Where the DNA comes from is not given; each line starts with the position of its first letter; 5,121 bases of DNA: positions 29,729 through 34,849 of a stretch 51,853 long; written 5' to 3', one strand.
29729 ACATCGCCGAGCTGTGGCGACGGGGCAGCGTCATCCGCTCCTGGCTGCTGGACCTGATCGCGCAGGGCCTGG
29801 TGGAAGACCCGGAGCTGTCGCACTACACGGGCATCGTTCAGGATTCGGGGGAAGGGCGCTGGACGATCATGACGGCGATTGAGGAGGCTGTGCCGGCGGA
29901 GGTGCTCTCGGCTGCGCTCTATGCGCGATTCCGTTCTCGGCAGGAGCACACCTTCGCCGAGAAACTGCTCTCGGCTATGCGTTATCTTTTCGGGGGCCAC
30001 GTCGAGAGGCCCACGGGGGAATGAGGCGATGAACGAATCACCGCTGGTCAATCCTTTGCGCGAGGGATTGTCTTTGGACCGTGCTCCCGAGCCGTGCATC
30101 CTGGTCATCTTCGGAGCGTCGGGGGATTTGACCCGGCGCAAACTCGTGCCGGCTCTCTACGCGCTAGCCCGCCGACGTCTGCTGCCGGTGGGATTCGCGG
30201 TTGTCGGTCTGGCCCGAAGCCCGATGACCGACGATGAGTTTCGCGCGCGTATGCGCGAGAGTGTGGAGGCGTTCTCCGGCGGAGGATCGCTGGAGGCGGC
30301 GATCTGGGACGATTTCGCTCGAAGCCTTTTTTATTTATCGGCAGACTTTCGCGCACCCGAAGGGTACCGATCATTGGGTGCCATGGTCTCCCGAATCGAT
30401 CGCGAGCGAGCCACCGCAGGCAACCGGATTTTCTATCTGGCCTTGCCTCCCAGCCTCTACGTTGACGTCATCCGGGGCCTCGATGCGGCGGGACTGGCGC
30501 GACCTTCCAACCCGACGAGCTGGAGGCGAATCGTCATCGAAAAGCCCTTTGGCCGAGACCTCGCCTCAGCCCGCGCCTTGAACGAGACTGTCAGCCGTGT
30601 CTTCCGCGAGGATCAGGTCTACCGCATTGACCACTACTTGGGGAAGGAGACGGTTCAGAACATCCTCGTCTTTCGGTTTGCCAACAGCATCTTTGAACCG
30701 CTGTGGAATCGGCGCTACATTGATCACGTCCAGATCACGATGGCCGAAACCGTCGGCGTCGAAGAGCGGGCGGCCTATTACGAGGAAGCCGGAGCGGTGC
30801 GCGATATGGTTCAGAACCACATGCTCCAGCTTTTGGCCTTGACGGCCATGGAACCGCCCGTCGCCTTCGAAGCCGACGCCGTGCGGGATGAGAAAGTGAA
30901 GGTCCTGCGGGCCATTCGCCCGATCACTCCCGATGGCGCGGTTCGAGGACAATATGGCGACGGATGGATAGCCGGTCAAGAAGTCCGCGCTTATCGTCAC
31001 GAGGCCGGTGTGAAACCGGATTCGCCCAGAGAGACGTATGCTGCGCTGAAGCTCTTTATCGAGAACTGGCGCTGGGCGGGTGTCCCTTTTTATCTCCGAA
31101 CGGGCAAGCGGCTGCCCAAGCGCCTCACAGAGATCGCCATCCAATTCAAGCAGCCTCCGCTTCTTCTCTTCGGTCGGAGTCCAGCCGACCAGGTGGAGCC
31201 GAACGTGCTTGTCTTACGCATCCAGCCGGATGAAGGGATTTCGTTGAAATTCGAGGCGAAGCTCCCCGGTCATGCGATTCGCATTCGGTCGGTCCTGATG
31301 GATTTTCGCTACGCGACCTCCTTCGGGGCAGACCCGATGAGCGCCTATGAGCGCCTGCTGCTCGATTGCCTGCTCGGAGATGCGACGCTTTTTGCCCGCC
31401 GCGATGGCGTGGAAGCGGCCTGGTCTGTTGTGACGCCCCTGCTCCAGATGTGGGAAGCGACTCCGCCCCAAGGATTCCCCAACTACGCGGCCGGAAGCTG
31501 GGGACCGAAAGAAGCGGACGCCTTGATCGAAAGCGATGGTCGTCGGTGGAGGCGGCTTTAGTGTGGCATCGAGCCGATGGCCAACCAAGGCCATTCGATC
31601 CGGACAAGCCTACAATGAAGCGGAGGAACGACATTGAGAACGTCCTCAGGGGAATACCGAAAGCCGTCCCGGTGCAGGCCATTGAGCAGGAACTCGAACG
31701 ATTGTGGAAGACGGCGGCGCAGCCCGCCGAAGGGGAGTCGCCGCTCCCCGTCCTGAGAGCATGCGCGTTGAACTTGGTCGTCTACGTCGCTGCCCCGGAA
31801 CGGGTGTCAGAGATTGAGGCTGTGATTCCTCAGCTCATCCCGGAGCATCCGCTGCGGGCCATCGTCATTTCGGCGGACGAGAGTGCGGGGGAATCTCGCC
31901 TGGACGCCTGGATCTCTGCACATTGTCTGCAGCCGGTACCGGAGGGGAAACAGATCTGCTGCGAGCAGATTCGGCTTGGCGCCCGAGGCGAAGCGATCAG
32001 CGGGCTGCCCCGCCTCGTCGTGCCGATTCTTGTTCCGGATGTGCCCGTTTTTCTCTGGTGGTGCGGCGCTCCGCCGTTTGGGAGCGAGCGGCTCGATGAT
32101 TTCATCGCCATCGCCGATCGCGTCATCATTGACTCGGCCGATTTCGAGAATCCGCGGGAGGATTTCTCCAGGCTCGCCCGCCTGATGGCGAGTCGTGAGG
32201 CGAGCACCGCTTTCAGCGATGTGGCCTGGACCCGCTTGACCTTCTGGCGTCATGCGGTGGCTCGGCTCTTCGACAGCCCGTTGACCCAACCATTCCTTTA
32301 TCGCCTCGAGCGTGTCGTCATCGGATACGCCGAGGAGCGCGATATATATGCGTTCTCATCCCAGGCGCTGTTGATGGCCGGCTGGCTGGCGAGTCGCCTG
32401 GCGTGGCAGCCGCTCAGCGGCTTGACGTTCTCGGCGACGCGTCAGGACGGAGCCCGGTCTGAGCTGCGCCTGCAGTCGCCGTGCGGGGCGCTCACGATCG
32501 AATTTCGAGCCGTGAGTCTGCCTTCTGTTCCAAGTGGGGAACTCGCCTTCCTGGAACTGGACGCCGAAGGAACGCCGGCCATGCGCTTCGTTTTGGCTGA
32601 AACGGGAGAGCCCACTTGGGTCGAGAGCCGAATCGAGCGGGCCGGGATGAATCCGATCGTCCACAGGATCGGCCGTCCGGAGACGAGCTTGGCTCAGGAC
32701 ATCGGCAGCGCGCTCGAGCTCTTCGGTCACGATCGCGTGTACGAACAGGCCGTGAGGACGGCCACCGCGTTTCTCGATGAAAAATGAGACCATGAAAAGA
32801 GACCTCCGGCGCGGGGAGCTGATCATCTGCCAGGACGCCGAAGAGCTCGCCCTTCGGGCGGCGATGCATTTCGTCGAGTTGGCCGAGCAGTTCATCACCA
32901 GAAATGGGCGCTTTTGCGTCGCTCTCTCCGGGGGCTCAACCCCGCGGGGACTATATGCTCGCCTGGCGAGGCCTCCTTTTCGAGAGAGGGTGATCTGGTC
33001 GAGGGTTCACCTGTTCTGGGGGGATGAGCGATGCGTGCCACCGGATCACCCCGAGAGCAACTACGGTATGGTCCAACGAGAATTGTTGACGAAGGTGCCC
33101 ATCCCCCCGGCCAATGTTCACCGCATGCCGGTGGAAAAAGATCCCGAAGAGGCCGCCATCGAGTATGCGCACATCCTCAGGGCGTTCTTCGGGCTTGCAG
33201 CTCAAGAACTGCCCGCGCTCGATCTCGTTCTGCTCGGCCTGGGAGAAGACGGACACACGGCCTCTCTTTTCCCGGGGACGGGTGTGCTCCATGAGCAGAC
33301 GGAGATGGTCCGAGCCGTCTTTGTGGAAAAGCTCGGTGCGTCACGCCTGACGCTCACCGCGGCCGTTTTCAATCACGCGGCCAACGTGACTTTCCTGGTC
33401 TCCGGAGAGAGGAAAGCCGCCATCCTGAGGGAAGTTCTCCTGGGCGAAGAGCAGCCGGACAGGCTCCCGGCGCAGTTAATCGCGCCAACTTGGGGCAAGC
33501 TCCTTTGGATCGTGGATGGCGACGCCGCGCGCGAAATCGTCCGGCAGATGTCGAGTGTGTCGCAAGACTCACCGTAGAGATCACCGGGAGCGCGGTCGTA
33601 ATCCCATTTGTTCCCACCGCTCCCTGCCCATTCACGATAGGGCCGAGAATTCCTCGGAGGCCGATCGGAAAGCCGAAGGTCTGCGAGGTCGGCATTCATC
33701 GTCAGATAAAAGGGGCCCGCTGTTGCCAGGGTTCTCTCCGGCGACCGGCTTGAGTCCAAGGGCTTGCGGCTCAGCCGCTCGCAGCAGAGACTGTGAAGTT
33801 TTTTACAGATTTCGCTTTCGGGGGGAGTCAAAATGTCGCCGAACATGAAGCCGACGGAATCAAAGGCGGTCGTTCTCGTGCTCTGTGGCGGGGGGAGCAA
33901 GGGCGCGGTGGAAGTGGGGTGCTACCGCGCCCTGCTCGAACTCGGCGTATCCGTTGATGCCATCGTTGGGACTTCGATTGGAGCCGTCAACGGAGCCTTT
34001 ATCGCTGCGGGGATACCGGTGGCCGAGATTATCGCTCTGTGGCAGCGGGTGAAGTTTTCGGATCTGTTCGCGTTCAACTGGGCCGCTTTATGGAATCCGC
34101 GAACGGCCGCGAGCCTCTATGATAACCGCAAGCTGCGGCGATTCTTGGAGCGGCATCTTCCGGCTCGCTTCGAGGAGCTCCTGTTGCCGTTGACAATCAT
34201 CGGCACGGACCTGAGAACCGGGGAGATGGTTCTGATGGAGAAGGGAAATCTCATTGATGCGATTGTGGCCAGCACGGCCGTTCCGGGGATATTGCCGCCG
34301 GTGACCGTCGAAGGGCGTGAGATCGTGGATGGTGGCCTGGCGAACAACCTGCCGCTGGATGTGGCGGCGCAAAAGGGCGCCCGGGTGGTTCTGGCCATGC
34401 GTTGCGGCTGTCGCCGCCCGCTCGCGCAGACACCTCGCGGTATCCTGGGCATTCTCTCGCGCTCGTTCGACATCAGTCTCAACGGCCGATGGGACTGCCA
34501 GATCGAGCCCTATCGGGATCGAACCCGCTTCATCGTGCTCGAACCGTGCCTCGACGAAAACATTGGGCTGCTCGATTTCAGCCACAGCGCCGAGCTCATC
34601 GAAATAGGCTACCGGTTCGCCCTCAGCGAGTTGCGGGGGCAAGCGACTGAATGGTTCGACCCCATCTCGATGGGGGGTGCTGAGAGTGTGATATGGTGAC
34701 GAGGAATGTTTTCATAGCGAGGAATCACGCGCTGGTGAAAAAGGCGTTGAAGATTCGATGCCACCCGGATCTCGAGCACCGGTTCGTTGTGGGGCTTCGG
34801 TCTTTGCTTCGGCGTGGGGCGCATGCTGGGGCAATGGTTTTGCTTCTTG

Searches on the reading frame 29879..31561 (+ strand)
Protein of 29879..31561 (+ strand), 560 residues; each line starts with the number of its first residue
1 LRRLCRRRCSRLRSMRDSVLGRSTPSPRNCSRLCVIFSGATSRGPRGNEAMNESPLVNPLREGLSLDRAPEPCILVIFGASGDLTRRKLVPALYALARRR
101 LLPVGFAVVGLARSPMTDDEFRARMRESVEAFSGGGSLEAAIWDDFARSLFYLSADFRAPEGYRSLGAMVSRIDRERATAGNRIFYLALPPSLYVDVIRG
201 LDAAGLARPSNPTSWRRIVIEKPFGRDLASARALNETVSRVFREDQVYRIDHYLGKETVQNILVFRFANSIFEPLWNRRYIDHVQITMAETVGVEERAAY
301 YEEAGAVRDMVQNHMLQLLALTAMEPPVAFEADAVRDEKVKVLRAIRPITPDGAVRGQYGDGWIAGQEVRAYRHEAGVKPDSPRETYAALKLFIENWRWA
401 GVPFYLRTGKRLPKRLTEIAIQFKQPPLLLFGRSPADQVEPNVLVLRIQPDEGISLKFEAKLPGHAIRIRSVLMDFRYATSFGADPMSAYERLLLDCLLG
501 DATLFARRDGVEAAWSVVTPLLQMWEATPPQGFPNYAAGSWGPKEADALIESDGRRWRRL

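Call 64: search_protein_families(library=pfam, proteins=[window:29879-31561:+], max_evalue=0.0001)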
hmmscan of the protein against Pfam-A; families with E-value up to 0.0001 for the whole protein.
window:29879-31561:+ (560 aa): 2 families
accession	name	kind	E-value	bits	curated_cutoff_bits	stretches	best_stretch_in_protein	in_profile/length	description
PF02781.21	G6PD_C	-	1.4e-128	428.5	27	1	263-558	1-296/296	Glucose-6-phosphate dehydrogenase, C-terminal domain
PF00479.28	G6PD_N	-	1.6e-65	221.6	22.1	1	76-261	1-183/183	Glucose-6-phosphate dehydrogenase, NAD binding domain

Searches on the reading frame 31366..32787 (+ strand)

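Call 64: search_protein_families(library=pfam, proteins=[window:31366-32787:+], max_evalue=0.0001)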
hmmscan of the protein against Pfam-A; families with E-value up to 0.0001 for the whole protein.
window:31366-32787:+ (473 aa): 2 families
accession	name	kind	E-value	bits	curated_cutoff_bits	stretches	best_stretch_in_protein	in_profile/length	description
PF10128.15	OpcA_G6PD_assem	-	2.8e-25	89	27.9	1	160-271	7-117/118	Glucose-6-phosphate dehydrogenase subunit N-terminal domain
PF20171.3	OpcA_G6PD_C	-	4.4e-19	69.7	27.7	1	282-463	2-135/135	Glucose-6-phosphate dehydrogenase subunit C-terminal domain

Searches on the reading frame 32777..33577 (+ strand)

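Call 64: search_protein_families(library=pfam, proteins=[window:32777-33577:+], max_evalue=0.0001)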
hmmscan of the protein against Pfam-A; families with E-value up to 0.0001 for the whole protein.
window:32777-33577:+ (266 aa): 1 family
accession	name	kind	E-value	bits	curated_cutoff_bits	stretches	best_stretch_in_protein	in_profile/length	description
PF01182.26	Glucosamine_iso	-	1.2e-74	251.4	27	1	20-244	2-225/225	Glucosamine-6-phosphate isomerases/6-phosphogluconolactonase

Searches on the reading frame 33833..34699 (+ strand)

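Call 64: search_protein_families(library=pfam, proteins=[window:33833-34699:+], max_evalue=0.0001)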
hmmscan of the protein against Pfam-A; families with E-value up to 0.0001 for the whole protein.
window:33833-34699:+ (288 aa): 1 family
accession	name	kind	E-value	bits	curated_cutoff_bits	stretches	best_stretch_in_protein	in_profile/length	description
PF01734.28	Patatin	-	4.1e-36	125.4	27.7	1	15-178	1-190/191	Patatin-like phospholipase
